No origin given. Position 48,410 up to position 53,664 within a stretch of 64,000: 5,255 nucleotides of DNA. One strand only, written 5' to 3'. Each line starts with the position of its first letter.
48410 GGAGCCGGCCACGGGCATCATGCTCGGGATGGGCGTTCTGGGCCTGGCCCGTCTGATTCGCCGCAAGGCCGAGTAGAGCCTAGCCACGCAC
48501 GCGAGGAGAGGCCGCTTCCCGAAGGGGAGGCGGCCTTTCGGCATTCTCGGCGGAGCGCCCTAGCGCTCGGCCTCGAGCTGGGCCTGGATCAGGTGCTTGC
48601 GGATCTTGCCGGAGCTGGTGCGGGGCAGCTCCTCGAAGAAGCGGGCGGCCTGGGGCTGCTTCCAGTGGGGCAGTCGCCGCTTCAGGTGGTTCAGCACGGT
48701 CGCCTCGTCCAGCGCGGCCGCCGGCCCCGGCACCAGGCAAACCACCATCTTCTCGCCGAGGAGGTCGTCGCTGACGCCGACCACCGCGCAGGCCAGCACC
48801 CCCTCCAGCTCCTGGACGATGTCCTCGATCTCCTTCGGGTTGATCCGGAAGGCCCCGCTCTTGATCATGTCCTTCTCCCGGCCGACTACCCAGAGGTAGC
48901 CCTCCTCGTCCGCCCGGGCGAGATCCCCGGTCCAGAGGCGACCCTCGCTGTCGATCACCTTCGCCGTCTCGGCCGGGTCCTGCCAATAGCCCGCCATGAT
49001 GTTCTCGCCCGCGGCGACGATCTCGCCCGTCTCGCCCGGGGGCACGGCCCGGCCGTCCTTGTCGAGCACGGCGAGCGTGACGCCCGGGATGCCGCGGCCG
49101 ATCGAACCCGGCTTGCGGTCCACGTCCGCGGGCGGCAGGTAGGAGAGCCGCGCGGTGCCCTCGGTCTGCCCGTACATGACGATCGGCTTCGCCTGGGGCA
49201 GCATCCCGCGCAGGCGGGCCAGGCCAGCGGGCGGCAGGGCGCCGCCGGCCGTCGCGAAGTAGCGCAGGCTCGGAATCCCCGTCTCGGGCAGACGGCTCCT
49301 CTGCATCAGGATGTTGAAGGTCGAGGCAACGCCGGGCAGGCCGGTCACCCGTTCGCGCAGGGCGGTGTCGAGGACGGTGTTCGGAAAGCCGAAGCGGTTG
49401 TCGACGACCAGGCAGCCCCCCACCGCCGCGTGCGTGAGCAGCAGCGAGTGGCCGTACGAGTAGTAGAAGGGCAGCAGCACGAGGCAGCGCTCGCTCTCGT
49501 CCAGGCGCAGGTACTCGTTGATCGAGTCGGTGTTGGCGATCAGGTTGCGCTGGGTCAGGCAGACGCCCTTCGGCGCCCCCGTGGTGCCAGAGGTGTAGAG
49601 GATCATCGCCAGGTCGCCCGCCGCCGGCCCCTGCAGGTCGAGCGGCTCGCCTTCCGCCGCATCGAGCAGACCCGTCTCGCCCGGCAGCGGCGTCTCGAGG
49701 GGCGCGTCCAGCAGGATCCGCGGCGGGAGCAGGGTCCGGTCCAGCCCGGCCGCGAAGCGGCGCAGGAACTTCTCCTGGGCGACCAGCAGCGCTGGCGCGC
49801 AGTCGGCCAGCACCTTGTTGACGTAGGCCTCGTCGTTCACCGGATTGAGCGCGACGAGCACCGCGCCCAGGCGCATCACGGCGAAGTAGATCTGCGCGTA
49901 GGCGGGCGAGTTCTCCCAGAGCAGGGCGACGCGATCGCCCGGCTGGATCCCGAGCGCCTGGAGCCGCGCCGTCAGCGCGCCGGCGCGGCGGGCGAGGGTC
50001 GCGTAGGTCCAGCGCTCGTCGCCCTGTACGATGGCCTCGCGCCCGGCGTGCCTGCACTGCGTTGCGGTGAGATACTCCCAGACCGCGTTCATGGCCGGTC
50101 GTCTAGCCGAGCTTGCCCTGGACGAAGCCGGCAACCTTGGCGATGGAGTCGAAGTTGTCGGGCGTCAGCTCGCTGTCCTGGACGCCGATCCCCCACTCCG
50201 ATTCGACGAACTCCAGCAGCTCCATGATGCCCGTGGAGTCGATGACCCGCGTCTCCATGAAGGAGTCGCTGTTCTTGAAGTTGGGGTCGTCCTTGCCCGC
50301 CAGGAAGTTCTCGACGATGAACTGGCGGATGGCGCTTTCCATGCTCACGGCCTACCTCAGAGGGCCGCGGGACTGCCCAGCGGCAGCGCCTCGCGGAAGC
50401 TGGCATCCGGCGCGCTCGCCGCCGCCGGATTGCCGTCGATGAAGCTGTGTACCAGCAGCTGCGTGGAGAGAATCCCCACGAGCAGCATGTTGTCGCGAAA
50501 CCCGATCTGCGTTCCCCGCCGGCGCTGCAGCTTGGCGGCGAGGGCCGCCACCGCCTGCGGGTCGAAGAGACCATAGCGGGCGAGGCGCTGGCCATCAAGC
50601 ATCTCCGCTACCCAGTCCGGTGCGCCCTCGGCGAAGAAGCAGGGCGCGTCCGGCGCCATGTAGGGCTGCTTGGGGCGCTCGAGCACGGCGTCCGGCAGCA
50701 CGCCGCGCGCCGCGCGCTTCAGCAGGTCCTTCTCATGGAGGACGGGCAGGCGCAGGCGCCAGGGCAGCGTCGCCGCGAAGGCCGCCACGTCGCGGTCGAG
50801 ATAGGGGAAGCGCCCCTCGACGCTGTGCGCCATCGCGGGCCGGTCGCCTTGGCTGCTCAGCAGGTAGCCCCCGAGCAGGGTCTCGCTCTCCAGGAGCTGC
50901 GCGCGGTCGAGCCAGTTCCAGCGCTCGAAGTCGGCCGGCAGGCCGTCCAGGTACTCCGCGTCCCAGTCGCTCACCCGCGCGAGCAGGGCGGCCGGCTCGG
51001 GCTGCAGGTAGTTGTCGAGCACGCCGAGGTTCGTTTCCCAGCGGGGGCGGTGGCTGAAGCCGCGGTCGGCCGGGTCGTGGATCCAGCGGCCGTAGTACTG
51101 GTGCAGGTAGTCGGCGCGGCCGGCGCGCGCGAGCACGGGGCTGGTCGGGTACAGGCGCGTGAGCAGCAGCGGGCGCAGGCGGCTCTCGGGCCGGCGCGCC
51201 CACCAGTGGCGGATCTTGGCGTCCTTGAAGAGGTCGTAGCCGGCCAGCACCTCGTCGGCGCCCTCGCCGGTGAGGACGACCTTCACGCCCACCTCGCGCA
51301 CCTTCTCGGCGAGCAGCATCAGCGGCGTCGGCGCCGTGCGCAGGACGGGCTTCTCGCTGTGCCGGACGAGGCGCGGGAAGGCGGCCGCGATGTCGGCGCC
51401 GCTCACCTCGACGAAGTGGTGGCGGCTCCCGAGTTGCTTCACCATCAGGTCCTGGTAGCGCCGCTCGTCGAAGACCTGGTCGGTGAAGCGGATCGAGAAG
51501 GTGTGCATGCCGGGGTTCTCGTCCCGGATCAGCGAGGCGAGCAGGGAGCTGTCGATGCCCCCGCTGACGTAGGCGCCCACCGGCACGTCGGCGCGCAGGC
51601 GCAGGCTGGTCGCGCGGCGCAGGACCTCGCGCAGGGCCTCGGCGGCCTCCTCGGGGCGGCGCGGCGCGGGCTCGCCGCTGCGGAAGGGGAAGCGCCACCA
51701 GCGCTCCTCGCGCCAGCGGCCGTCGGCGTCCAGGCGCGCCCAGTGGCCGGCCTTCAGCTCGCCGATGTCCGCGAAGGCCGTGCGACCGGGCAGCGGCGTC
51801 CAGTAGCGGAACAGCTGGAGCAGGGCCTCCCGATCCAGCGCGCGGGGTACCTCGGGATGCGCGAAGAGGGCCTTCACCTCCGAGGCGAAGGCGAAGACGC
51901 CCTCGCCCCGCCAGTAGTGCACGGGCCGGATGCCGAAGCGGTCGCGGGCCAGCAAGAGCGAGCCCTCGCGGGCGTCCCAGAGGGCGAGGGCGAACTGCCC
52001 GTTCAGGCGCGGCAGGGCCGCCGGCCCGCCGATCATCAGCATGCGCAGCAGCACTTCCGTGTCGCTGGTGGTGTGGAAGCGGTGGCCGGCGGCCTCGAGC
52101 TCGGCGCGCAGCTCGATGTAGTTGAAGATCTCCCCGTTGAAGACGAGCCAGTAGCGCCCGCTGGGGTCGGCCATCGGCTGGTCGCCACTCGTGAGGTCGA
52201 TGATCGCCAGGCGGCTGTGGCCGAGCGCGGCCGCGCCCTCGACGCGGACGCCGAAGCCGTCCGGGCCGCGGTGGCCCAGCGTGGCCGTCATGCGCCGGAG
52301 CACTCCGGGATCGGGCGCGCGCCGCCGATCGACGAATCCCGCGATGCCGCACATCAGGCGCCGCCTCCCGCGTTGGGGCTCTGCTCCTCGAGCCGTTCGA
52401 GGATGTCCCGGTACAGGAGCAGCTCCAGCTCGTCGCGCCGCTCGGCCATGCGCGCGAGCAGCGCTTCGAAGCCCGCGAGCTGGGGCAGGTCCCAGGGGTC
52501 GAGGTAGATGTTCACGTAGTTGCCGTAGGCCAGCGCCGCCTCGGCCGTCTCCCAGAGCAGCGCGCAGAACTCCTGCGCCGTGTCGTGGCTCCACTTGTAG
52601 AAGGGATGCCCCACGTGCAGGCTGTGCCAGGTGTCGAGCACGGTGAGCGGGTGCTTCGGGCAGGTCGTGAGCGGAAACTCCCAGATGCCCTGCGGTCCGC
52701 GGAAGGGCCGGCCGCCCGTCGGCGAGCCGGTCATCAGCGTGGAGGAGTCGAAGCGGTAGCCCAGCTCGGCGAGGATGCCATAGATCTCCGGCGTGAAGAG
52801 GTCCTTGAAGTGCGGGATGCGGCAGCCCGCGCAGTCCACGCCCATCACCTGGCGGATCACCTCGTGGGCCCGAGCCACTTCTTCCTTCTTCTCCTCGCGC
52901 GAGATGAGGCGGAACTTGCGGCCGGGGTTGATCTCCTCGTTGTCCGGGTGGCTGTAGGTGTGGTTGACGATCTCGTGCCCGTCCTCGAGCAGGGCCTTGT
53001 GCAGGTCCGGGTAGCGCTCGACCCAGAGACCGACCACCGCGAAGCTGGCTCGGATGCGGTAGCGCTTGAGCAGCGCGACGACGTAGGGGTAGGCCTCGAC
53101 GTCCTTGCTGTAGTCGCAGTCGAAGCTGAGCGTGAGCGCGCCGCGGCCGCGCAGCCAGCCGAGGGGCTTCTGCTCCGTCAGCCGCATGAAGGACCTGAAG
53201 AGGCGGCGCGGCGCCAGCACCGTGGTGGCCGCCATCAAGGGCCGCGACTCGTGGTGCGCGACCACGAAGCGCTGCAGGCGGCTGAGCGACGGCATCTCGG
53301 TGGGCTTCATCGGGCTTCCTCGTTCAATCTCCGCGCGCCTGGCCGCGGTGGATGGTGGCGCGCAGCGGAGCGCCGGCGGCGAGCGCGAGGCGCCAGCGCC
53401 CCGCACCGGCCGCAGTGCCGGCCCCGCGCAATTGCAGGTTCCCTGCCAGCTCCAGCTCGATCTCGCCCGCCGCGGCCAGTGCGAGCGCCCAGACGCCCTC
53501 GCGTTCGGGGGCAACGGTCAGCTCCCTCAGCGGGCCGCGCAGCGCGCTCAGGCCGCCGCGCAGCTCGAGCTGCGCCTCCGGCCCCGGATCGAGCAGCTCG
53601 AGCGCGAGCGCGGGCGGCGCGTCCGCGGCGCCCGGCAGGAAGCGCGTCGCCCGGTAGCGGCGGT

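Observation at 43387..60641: Exopolysaccharide locus whose gene set matches the exosortase/PEP-CTERM-associated module (ligase-ACP-AsnB-deacetylase-GT4x2 + sugar transferase + Wza-like + PEP-CTERM protein)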

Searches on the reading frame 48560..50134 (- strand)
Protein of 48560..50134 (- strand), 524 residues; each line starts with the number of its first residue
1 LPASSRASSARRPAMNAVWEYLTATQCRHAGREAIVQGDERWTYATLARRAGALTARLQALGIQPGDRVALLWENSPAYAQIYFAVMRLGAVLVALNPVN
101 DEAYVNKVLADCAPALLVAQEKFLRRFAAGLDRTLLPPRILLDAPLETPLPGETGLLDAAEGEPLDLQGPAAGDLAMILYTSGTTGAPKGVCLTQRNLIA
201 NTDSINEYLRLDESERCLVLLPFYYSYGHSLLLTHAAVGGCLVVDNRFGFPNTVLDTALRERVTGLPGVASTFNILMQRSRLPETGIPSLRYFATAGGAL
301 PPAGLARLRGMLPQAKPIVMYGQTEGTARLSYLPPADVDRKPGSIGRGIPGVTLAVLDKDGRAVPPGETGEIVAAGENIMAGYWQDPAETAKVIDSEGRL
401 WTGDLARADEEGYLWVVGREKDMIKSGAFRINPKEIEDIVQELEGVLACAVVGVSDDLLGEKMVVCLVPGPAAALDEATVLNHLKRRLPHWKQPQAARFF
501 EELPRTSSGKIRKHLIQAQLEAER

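Call 6: search_protein_families(library=ncbifam, proteins=[window:48560-50134:-], max_evalue=0.01)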
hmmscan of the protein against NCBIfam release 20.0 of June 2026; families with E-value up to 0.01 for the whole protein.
window:48560-50134:- (524 aa): 107 families (the best 25 are shown)
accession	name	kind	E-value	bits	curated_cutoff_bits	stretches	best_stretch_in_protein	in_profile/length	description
TIGR03098.1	ligase_PEP_1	hypoth_equivalog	1.1e-112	377.2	592.35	1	24-518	8-516/517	acyl-CoA ligase (AMP-forming), exosortase A system-associated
NF004837.0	PRK06187.1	subfamily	1.8e-109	366.4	476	1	18-522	10-524/531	long-chain-fatty-acid--CoA ligase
NF006182.0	PRK08316.1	subfamily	1.6e-89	300.7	663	1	12-520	7-517/523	fatty acyl-CoA synthetase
NF005702.0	PRK07514.1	subfamily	1.8e-85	287.2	558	1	19-520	6-500/506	malonyl-CoA synthase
NF009233.0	PRK12583.1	subfamily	8.9e-84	281.9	832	2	174-516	202-546/558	fatty acid CoA ligase family protein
NF005307.0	PRK06839.1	equivalog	3.2e-80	270.2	748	1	28-519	14-492/496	o-succinylbenzoate--CoA ligase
NF005801.1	PRK07656.1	equivalog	6.1e-80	269.2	657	1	21-515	6-498/500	FadD3 family acyl-CoA ligase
NF004114.0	PRK05605.1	equivalog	2.6e-77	260.5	766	2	164-523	212-572/575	long-chain-fatty-acid--CoA ligase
NF052580.1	Str24CoAsynCasG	equivalog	8.8e-75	252.1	750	1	17-517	42-547/548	steroid-24-oyl-CoA synthetase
NF006572.0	PRK09088.1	equivalog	7e-74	249.3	696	1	38-522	25-489/491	acyl-CoA synthetase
NF004229.0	PRK05677.1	subfamily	2.6e-69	234.2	879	2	159-514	193-549/563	long-chain-fatty-acid--CoA ligase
NF009071.0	PRK12406.1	subfamily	4.4e-69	233.3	701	1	34-517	5-499/510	acyl-CoA synthetase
TIGR01733.1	AA-adenyl-dom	subfamily_domain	3.6e-68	230.2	317.4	1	43-451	1-409/409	amino acid adenylation domain-containing protein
NF006523.0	PRK08974.1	equivalog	6.3e-68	229.3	884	2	173-516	206-549/561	long-chain-fatty-acid--CoA ligase FadD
NF005463.0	PRK07059.1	subfamily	6.8e-68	229.4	869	2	167-514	198-551/557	long-chain-fatty-acid--CoA ligase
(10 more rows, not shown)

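Call 8: search_protein_families(library=pfam, proteins=[window:48560-50134:-], max_evalue=0.01)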
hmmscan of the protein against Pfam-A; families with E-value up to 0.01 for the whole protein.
window:48560-50134:- (524 aa): 2 families
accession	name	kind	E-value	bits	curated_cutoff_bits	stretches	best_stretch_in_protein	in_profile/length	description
PF00501.34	AMP-binding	-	6.9e-79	265.8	29.9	1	28-384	7-384/384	AMP-binding enzyme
PF13193.12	AMP-binding_C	-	6.4e-16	59.5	24.5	1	435-510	1-76/76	AMP-binding enzyme C-terminal domain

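Call 59: list_cluster_members(proteins=[window:48560-50092:-, window:50103-50342:-, window:50357-52354:-, window:52354-53310:-, window:56039-57244:-, window:57280-59466:-, window:59466-60641:-, window:46828-47841:-, window:48138-48485:+, window:45805-46824:-])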
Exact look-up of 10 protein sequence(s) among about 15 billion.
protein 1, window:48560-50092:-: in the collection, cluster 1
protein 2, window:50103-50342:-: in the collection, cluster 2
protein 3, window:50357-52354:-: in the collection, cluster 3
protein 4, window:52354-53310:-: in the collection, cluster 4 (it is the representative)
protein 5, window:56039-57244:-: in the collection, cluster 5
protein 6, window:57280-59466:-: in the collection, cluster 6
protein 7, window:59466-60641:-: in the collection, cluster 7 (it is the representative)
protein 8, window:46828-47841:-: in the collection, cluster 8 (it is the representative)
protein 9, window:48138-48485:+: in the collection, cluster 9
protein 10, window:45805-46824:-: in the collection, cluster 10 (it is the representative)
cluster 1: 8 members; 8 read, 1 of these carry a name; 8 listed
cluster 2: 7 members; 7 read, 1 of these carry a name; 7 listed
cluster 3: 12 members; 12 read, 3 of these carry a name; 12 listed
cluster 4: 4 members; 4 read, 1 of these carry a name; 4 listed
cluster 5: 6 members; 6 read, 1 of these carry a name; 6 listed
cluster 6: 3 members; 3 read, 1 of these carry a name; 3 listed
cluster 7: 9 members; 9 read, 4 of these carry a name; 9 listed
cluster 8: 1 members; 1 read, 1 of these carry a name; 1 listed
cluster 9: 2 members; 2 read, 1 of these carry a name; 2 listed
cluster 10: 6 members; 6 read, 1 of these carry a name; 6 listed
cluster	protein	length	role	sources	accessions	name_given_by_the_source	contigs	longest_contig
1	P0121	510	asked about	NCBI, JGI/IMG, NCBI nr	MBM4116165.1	acyl--CoA ligase [bacterium]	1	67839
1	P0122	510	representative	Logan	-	-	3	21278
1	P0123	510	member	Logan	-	-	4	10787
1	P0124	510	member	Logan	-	-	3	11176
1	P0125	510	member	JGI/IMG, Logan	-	-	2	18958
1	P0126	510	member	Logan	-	-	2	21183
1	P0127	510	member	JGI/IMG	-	-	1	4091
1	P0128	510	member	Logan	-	-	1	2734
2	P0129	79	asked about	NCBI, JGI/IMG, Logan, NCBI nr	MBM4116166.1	acyl carrier protein [bacterium]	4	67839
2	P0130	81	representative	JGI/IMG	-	-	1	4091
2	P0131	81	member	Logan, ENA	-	-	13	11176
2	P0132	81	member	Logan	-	-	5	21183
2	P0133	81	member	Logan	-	-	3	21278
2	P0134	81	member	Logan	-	-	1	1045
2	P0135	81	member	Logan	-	-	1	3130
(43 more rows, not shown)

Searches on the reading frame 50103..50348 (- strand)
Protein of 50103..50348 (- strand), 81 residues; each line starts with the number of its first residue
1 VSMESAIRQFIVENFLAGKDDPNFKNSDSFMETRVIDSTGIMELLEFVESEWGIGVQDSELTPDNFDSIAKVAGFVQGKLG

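Call 6: search_protein_families(library=ncbifam, proteins=[window:50103-50348:-], max_evalue=0.01)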
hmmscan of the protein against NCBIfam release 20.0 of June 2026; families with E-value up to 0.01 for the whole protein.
window:50103-50348:- (81 aa): 7 families
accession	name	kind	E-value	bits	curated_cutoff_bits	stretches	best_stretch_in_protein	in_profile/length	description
NF058660.1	cispen_ACP_AmcB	equivalog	3.6e-11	43.1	80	1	3-77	2-76/80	cispentacin biosynthesis acyl carrier protein AmcB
NF052616.1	ACP_for_OlsHI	equivalog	3.1e-10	40.3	130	1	3-79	4-80/83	ornithine lipid biosynthesis acyl carrier protein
TIGR00517.1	acyl_carrier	equivalog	0.00053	19.8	70.45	1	3-78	4-75/77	acyl carrier protein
NF005798.0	PRK07639.1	equivalog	0.00058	20.2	100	1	24-77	26-79/91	petrobactin biosynthesis protein AsbD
NF002149.0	PRK00982.1-3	equivalog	0.00087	19.2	106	1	2-60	3-59/78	acyl carrier protein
NF002148.0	PRK00982.1-2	subfamily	0.0011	18.8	71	1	2-73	4-71/79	acyl carrier protein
NF002150.0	PRK00982.1-4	subfamily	0.0086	16.3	66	1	6-79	9-78/80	acyl carrier protein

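Call 8: search_protein_families(library=pfam, proteins=[window:50103-50348:-], max_evalue=0.01)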
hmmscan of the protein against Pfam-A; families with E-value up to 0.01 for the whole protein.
window:50103-50348:- (81 aa): 0 families

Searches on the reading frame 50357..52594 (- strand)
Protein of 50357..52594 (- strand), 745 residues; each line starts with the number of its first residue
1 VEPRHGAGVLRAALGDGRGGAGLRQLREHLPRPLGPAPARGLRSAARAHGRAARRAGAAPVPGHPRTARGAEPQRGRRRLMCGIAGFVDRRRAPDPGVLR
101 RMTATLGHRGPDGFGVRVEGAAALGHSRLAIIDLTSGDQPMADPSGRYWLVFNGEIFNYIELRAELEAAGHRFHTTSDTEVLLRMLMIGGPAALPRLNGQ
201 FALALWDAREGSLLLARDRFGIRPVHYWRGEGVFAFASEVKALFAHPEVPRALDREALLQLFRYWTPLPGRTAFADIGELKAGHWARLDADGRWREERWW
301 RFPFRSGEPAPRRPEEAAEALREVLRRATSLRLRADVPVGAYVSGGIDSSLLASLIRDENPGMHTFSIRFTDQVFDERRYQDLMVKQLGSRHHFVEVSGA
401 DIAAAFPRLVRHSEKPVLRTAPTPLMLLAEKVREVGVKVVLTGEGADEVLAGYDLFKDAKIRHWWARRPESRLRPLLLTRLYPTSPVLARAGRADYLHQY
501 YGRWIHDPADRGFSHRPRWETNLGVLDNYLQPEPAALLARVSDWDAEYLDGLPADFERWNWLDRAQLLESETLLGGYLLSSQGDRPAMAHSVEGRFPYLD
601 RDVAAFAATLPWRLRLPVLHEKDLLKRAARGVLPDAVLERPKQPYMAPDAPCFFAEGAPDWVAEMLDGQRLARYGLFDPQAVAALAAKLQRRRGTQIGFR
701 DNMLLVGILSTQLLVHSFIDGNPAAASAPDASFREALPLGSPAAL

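Call 6: search_protein_families(library=ncbifam, proteins=[window:50357-52594:-], max_evalue=0.01)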
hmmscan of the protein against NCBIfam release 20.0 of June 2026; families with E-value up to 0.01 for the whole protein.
window:50357-52594:- (745 aa): 9 families
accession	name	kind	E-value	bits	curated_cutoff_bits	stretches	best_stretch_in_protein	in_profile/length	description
TIGR01536.1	asn_synth_AEB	equivalog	3.9e-138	461.7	267.1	1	82-645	1-517/517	asparagine synthase (glutamine-hydrolyzing)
TIGR03108.1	eps_aminotran_1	hypoth_equivalog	1.7e-108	364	816.9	1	81-690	1-605/628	XrtA/PEP-CTERM system amidotransferase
TIGR03104.1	trio_amidotrans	equivalog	3e-103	346.1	570.1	2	81-456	1-383/589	N-acetylglutaminylglutamine amidotransferase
NF006949.0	PRK09431.1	equivalog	3.9e-79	266.6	499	3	81-245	1-167/554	asparagine synthase B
NF033535.1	lass_lactam_cya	exception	1.9e-62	211.8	525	2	81-465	1-392/668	lasso peptide isopeptide bond-forming cyclase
NF033561.1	macrolact_Ik_Al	subfamily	2.1e-18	66.3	300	1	199-682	81-527/561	albusnodin/ikarugamycin family macrolactam cyclase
NF001484.0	PRK00331.1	subfamily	6.5e-11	41.3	381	1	118-248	63-203/601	isomerizing glutamine--fructose-6-phosphate transaminase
TIGR01134.1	purF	equivalog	4e-10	39.7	350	1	118-249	62-205/432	amidophosphoribosyltransferase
TIGR01135.1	glmS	equivalog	9.5e-10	37.6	418.05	1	119-248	63-202/607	glutamine--fructose-6-phosphate transaminase (isomerizing)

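Call 8: search_protein_families(library=pfam, proteins=[window:50357-52594:-], max_evalue=0.01)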
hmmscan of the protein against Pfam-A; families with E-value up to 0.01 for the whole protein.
window:50357-52594:- (745 aa): 3 families
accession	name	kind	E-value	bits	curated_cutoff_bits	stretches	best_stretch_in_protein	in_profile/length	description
PF00733.27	Asn_synthase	-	7.4e-87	292.7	21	1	321-702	2-342/354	Asparagine synthase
PF13537.11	GATase_7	-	3.2e-43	147.1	25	1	126-244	1-122/123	Glutamine amidotransferase domain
PF13522.11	GATase_6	-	8.6e-41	139.4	27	1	111-239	1-130/130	Glutamine amidotransferase domain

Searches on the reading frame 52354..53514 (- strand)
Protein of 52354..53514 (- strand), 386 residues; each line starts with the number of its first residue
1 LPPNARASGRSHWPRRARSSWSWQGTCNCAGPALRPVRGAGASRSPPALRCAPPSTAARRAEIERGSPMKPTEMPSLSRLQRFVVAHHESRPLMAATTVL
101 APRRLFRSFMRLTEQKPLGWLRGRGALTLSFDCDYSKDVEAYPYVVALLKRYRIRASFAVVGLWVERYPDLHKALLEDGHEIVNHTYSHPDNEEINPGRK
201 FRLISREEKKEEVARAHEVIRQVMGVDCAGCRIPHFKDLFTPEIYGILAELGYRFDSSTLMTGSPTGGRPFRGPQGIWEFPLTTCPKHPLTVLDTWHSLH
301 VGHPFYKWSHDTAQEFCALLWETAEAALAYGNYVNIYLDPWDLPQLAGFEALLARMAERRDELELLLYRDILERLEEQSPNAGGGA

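Call 6: search_protein_families(library=ncbifam, proteins=[window:52354-53514:-], max_evalue=0.01)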
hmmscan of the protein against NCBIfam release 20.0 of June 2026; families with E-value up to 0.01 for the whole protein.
window:52354-53514:- (386 aa): 8 families
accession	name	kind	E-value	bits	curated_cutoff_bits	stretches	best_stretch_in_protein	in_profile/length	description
TIGR03006.1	pepcterm_polyde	equivalog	2.8e-15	56.2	276.2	1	144-285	38-179/272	XrtA system polysaccharide deacetylase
TIGR02764.1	spore_ybaN_pdaB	equivalog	3.2e-15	56.4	237.4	1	128-253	9-121/191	polysaccharide deacetylase family sporulation protein PdaB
NF045821.1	PgAcgDacpgdA1_Bac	equivalog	2e-12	46.6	400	1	129-234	92-186/282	peptidoglycan-N-acetylglucosamine deacetylase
TIGR04243.1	nodulat_NodB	equivalog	6.6e-12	45.3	240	1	136-225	11-91/197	chitooligosaccharide deacetylase NodB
TIGR02873.1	spore_ylxY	hypoth_equivalog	8.6e-11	41.6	391.5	1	140-226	98-175/268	probable sporulation protein, polysaccharide deacetylase family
TIGR02884.1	spore_pdaA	equivalog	2.9e-09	37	298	1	127-202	39-111/224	delta-lactam-biosynthetic de-N-acetylase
NF045820.1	PgAcgDacpgdA_Strep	equivalog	1.8e-06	27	800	1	129-231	272-363/463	peptidoglycan-N-acetylglucosamine deacetylase PgdA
NF045822.1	PgAcgDacpgdA2_Bac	equivalog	0.0059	16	400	1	145-191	87-133/274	peptidoglycan-N-acetylglucosamine deacetylase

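Call 8: search_protein_families(library=pfam, proteins=[window:52354-53514:-], max_evalue=0.01)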
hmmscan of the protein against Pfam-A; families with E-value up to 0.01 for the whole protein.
window:52354-53514:- (386 aa): 2 families
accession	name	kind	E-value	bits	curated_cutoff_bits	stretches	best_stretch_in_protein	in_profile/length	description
PF01522.26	Polysacc_deac_1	-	5.2e-20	72.1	23.1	1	126-254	8-122/124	Polysaccharide deacetylase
PF03065.20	Glyco_hydro_57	-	8.8e-05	22.4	21.2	1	163-255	85-168/291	Glycosyl hydrolase family 57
